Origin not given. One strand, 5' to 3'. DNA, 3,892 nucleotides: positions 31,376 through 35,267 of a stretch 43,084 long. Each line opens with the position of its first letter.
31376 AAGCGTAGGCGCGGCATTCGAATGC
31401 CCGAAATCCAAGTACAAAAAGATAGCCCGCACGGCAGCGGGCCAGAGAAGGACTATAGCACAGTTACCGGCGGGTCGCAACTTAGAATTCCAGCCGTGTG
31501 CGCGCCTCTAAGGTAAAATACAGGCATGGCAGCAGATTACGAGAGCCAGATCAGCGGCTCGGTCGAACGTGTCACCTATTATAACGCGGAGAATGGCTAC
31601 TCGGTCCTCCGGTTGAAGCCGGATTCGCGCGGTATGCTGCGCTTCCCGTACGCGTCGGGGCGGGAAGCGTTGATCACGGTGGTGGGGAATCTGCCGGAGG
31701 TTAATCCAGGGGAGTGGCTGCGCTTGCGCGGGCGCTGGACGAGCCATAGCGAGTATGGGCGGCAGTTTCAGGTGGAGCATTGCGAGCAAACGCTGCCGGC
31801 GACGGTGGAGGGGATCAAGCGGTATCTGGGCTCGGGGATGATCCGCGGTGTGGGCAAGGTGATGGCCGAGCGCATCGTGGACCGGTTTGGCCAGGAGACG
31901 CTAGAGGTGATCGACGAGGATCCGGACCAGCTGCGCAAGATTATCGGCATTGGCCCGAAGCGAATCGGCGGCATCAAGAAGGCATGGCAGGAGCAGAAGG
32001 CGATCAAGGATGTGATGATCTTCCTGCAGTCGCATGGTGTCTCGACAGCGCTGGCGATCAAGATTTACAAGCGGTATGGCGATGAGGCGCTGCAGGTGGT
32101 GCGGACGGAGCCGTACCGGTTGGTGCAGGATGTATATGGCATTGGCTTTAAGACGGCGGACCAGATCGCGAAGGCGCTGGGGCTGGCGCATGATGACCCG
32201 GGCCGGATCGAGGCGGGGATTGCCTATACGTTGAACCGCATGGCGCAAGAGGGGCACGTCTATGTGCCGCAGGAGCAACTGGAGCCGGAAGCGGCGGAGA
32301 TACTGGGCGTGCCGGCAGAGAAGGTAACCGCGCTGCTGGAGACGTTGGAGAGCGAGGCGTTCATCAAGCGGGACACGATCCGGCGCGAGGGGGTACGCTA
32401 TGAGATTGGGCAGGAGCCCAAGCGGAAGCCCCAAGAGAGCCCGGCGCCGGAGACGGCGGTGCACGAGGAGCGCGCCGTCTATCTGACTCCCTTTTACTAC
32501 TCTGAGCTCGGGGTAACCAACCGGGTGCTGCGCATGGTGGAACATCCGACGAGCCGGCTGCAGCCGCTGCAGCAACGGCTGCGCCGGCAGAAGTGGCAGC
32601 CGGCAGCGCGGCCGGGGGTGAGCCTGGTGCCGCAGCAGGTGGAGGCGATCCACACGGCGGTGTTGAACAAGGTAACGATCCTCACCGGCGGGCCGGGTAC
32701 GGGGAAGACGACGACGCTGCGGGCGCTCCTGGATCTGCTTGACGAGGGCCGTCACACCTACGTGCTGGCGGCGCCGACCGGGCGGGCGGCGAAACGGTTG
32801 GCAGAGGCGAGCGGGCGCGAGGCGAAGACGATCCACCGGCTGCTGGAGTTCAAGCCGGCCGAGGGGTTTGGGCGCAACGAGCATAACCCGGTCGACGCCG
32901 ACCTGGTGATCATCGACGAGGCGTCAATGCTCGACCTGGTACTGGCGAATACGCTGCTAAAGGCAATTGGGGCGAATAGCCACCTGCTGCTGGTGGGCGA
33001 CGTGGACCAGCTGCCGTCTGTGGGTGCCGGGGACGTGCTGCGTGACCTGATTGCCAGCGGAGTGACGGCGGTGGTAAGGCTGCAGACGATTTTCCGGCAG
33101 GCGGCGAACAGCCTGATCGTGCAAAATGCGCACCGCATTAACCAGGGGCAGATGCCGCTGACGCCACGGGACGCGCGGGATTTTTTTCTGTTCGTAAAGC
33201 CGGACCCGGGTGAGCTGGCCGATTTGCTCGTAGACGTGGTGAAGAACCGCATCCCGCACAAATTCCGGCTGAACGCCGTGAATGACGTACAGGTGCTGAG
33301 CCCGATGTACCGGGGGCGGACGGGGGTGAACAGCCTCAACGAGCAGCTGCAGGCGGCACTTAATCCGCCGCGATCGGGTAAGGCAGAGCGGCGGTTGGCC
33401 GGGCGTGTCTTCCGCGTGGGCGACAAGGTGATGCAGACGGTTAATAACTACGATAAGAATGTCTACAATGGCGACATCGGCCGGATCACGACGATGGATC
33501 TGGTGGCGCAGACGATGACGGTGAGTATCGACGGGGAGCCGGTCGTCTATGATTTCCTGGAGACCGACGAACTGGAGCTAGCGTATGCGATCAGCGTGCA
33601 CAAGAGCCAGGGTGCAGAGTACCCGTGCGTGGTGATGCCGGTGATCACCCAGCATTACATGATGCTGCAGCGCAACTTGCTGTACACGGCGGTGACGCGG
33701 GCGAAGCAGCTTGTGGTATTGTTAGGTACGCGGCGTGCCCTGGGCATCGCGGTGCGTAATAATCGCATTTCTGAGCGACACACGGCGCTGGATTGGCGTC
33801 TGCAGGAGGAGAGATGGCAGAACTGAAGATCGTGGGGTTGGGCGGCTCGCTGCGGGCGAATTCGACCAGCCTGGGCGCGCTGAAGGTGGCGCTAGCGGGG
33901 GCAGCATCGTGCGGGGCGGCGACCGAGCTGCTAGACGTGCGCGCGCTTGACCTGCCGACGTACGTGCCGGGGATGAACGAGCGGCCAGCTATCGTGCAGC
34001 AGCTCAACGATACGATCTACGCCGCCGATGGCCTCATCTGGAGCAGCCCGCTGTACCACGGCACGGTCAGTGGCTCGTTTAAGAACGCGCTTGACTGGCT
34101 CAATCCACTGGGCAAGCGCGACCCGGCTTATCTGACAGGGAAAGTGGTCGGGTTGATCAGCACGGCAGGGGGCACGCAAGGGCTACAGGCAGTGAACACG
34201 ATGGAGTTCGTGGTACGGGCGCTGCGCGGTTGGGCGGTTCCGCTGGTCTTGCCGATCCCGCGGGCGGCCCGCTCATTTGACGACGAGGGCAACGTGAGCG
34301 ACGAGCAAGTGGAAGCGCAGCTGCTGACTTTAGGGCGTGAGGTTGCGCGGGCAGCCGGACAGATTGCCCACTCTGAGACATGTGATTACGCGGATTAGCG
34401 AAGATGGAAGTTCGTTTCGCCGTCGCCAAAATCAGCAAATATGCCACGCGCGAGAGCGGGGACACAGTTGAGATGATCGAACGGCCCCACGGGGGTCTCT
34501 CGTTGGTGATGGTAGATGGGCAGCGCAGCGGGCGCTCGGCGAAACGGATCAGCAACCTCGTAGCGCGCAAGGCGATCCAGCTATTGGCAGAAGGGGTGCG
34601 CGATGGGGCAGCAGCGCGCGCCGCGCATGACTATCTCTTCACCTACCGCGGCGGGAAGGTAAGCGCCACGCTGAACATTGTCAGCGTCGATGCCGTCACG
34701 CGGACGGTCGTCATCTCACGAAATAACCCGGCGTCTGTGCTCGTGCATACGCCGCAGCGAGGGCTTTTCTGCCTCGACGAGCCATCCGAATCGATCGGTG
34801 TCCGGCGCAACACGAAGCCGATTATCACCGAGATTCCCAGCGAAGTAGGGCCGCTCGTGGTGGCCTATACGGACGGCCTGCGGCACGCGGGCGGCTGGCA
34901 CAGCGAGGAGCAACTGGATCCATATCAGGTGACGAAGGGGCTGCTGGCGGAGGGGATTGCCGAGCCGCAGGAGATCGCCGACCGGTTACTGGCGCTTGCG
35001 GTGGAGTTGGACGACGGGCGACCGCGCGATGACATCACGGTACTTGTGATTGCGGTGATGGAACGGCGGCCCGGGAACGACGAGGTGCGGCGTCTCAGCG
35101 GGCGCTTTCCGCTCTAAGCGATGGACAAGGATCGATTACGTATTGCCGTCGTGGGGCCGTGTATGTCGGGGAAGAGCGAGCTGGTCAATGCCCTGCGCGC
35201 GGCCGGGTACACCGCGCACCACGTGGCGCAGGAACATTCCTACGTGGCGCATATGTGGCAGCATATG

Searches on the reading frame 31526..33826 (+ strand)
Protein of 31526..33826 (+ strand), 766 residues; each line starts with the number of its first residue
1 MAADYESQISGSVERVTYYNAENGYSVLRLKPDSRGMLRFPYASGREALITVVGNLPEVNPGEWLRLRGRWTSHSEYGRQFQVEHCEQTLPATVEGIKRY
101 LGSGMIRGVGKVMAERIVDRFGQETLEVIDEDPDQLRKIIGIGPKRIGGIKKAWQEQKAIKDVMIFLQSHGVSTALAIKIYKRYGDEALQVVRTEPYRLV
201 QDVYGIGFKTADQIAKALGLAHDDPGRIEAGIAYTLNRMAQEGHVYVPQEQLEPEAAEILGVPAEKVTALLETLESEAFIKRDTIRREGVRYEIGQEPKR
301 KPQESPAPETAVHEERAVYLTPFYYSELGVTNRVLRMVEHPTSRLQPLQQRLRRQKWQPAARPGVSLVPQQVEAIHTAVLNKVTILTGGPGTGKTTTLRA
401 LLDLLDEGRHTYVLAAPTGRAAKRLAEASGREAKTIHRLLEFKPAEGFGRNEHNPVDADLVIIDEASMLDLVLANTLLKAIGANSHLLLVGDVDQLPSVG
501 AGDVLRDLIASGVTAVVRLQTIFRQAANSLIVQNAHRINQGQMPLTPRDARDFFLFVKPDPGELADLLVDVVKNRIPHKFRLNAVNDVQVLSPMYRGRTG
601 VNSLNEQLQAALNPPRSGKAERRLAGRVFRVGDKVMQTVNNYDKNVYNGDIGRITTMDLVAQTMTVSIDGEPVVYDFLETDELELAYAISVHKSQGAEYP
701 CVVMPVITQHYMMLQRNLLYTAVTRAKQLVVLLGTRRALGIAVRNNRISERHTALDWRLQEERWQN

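Call 35: search_protein_families(library=pfam, proteins=[window:31526-33826:+], max_evalue=0.00001)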
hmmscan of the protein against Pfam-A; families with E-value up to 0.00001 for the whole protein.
window:31526-33826:+ (766 aa): 10 families
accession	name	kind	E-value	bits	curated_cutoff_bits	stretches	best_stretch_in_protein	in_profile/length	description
PF13245.12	AAA_19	-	7.9e-44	149.5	25.1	1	371-500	1-133/134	AAA domain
PF14490.11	HHH_RecD2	-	7.9e-42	141.5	27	1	156-246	1-92/92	ATP-dependent RecD2 DNA helicase HHH domain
PF13604.12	AAA_30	-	5e-41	141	27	1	367-544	2-174/191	AAA domain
PF23139.1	OB_YrrC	-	3.2e-26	91.5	27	1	7-91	2-76/76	ATP-dependent DNA helicase YrrC, OB-fold domain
PF18335.7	SH3_13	-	1e-24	86.5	41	1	604-666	1-63/65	ATP-dependent RecD-like DNA helicase SH3 domain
PF13538.12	UvrD_C_2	-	9.6e-21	73.8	27.4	1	685-733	1-52/52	UvrD-like helicase C-terminal domain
PF14520.12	HHH_5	-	3.7e-10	40.6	27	1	106-156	7-57/57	Helix-hairpin-helix domain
PF01443.25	Viral_helicase1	-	4.8e-10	40.1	21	0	385-521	2-123/228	Viral superfamily 1 RNA helicase core domain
PF13086.12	AAA_11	-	7.9e-10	39.4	27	0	369-419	4-62/257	AAA domain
PF13401.12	AAA_22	-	2e-07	31.8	27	1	382-478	6-105/130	AAA domain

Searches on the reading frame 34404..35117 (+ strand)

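Call 35: search_protein_families(library=pfam, proteins=[window:34404-35117:+], max_evalue=0.00001)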
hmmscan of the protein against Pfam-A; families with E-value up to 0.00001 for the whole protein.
window:34404-35117:+ (237 aa): 1 family
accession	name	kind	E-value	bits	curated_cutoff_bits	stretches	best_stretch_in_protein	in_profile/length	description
PF07228.17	SpoIIE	-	5e-15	56.4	25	1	29-217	2-190/192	Stage II sporulation protein E (SpoIIE)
